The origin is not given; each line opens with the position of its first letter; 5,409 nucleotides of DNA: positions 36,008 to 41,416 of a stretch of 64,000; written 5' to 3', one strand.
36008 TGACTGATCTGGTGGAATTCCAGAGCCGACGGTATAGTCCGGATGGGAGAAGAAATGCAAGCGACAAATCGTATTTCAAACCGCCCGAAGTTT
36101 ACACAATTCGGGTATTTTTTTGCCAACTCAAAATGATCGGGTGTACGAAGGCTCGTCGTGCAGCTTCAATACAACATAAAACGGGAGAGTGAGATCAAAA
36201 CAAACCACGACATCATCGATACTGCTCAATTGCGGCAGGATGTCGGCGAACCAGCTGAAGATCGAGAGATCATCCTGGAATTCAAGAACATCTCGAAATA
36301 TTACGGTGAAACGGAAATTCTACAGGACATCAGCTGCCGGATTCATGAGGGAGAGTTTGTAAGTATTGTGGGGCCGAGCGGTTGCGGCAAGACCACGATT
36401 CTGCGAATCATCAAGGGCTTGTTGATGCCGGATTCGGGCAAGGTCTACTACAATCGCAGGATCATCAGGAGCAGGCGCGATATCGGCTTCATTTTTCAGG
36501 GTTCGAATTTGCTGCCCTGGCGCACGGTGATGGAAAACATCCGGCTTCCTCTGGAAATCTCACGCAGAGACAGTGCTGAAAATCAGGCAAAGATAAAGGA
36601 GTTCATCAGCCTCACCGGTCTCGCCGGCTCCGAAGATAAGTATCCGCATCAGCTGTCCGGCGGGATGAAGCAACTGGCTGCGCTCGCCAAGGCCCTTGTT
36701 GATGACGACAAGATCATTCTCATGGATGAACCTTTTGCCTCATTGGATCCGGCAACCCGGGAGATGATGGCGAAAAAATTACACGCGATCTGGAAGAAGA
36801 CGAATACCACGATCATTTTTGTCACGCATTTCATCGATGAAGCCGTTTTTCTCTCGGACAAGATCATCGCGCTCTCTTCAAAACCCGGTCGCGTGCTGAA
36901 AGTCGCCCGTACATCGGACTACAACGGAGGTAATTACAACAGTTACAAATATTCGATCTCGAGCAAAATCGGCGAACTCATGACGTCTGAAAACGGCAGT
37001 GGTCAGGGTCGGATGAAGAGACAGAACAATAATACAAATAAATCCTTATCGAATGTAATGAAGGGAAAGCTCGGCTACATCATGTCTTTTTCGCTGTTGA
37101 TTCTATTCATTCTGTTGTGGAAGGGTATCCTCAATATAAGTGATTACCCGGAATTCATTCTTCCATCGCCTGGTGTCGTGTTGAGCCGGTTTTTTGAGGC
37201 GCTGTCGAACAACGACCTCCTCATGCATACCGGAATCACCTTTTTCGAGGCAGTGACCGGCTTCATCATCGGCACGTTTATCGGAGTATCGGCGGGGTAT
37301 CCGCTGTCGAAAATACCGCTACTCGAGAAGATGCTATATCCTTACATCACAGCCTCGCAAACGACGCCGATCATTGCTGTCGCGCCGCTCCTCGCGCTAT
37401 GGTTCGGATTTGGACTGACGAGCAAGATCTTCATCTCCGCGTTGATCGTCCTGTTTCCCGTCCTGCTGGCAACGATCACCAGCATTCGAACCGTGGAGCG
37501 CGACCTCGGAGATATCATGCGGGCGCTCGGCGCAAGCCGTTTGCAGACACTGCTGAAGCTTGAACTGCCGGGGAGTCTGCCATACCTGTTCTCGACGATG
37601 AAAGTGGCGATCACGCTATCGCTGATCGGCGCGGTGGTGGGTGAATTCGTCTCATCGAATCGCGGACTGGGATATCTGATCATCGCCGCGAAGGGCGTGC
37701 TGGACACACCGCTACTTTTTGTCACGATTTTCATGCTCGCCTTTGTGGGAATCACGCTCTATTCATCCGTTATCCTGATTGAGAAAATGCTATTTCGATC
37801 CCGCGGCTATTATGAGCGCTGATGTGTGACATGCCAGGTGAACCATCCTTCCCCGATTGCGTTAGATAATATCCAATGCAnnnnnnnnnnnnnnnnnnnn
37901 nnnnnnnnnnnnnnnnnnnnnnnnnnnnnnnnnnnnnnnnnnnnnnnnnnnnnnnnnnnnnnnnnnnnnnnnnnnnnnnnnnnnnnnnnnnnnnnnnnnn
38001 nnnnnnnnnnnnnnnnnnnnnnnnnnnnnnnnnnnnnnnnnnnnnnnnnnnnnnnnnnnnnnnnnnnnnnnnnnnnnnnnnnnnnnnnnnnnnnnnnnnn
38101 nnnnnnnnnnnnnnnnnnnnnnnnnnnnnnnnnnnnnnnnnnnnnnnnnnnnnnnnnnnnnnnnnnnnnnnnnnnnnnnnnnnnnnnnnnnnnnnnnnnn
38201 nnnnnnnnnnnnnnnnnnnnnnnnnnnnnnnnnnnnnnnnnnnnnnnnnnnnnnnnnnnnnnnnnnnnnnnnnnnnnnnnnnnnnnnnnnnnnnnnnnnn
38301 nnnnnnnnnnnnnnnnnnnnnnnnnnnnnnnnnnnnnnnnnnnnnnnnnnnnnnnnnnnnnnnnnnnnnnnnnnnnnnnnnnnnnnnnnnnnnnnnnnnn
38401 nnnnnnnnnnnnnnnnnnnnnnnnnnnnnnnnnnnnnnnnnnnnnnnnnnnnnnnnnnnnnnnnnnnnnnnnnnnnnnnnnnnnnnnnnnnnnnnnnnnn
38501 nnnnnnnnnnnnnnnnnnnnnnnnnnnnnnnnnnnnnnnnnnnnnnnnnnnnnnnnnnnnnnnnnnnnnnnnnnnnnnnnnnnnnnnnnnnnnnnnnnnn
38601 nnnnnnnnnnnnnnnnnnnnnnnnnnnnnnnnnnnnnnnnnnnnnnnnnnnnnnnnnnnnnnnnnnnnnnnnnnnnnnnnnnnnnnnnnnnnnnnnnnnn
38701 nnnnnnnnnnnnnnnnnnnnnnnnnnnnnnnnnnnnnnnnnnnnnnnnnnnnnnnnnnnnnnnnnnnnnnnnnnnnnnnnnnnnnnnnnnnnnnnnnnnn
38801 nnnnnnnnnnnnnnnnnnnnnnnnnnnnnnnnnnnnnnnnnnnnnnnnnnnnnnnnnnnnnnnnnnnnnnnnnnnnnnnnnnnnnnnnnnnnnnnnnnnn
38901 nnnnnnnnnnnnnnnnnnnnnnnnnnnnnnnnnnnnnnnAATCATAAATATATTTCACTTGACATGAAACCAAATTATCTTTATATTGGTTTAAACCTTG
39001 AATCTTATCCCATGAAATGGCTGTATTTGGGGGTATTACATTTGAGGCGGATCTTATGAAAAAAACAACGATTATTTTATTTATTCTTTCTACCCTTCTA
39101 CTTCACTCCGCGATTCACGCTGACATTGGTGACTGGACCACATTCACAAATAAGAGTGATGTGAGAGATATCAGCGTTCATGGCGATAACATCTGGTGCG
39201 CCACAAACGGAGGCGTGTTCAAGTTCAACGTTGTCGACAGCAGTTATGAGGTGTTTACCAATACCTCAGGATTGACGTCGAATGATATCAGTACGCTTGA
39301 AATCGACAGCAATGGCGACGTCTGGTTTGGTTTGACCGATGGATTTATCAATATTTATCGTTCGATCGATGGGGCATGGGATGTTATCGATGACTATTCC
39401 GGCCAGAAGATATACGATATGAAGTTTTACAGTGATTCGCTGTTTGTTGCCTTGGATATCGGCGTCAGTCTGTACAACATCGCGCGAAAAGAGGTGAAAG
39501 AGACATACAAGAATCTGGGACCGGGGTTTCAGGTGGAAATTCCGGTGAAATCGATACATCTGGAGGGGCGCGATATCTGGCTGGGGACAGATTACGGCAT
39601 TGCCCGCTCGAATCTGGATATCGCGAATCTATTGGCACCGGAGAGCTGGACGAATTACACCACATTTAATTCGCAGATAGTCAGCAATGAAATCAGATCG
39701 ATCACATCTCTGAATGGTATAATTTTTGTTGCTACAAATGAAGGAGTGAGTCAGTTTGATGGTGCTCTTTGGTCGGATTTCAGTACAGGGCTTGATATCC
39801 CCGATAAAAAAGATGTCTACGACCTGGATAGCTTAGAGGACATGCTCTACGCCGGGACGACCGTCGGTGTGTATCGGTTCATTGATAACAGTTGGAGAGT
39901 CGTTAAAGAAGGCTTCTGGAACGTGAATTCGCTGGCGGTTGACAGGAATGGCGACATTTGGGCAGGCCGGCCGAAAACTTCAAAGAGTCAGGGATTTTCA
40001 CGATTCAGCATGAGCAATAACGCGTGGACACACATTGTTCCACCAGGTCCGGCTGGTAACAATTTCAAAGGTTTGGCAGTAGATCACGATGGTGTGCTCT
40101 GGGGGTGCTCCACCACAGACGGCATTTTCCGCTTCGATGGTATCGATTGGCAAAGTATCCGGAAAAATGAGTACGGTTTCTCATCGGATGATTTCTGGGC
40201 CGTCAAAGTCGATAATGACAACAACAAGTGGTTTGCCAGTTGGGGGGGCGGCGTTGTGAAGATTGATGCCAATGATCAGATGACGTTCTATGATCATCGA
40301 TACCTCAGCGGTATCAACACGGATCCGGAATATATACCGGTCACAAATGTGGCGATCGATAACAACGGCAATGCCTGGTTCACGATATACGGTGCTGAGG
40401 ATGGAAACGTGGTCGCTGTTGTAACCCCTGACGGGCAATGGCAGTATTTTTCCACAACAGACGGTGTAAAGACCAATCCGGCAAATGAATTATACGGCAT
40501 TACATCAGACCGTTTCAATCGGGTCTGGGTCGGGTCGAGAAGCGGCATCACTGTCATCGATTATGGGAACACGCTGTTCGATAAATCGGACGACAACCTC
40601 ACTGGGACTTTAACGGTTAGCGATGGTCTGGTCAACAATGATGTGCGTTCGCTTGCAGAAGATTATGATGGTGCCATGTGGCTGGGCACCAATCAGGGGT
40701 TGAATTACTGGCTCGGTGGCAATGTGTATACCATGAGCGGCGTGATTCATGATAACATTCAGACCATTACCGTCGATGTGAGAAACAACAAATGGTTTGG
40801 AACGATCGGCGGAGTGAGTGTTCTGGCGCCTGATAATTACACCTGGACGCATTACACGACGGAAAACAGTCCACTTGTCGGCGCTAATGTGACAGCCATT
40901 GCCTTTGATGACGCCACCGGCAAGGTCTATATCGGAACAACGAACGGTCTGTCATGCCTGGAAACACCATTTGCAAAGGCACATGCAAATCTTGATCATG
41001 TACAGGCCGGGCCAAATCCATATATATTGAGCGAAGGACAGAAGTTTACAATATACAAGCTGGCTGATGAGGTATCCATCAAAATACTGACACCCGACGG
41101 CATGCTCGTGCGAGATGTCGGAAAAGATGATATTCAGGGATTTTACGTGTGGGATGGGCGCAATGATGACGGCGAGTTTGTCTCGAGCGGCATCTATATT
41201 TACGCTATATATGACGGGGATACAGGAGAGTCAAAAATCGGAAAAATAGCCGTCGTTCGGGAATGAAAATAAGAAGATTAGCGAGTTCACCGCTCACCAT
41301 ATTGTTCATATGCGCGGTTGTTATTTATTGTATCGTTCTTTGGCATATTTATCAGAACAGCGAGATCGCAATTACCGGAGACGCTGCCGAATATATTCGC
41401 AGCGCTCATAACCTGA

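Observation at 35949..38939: FMN riboswitch controlling a NitT/TauT-type ABC importer with an NMT1/THI5-like binding protein (RibXY-like riboflavin uptake candidate)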

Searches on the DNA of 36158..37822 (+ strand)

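Call 62: search_rna_families(sources=[L094, L095, L096, L097, L059, L066, L029, L069], threshold=gathering)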
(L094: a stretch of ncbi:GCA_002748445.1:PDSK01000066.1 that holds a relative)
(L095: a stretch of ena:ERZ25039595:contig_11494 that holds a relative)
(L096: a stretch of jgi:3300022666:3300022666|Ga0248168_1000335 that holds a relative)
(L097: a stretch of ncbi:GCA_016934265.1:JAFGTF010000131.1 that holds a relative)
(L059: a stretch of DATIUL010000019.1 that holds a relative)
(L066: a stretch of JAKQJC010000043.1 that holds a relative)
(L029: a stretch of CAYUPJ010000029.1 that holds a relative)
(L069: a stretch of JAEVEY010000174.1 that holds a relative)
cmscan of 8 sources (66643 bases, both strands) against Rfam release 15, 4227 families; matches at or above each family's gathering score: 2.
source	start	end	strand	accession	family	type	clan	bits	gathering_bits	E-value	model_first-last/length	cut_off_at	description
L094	3186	3303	+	RF00050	FMN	Cis-reg; riboswitch;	-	105.7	66.2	1.6e-23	1-138/138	no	FMN riboswitch aptamer (RFN element)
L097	3231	3382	+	RF00050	FMN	Cis-reg; riboswitch;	-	99.4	66.2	8.2e-22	1-138/138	no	FMN riboswitch aptamer (RFN element)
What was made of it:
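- Some fused homologues with NMT1 partners have no riboswitch (L095, L096; call 62) and may carry other substrates.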

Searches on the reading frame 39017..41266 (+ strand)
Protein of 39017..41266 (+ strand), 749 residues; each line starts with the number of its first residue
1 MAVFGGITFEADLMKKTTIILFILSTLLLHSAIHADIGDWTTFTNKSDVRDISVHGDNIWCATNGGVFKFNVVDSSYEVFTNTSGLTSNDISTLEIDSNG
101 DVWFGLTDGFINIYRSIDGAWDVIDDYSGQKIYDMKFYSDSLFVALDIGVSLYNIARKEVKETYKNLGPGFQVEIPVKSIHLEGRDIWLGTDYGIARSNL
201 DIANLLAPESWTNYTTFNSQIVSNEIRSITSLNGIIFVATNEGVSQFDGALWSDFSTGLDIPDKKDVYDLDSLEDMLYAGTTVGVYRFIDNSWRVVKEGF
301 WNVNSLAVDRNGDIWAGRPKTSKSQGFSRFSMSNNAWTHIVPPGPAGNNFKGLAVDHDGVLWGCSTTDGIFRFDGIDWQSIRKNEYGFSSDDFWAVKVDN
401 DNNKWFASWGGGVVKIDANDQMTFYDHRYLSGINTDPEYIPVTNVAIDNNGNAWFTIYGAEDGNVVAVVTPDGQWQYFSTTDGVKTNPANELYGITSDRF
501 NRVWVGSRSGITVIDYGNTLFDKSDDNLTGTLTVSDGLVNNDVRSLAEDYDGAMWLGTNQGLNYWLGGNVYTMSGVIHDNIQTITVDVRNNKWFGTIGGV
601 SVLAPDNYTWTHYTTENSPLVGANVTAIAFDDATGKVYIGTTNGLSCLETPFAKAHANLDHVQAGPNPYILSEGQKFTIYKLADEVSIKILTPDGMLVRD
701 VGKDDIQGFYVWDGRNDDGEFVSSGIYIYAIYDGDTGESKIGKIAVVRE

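Call 6: search_protein_families(library=pfam, proteins=[window:39017-41266:+])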
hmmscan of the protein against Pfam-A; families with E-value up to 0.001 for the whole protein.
window:39017-41266:+ (749 aa): 3 families
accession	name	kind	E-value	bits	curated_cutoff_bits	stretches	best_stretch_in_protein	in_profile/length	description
PF07494.17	Reg_prop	-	2.2e-18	64.4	20.4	1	537-559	1-23/24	Two component regulator propeller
PF21544.3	PorZ_N_b_propeller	-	1.1e-08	36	27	1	59-212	1-154/154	TSS9, PorZ, N-terminal beta-propeller domain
PF13860.13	FlgD_ig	-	0.00018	21.9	27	1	679-731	18-73/79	FlgD Ig-like domain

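Call 7: search_protein_families(library=ncbifam, proteins=[window:39017-41266:+])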
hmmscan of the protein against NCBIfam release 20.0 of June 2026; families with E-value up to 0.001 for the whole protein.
window:39017-41266:+ (749 aa): 2 families
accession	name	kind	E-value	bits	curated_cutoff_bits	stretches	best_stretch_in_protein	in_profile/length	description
NF052228.1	T9SS_PorZ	equivalog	4.4e-82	276.7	260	2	14-563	1-554/757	type IX secretion system anionic LPS delivery protein PorZ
NF009276.0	PRK12633.1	equivalog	0.0005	19.9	383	0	683-737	128-185/234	flagellar basal body rod modification protein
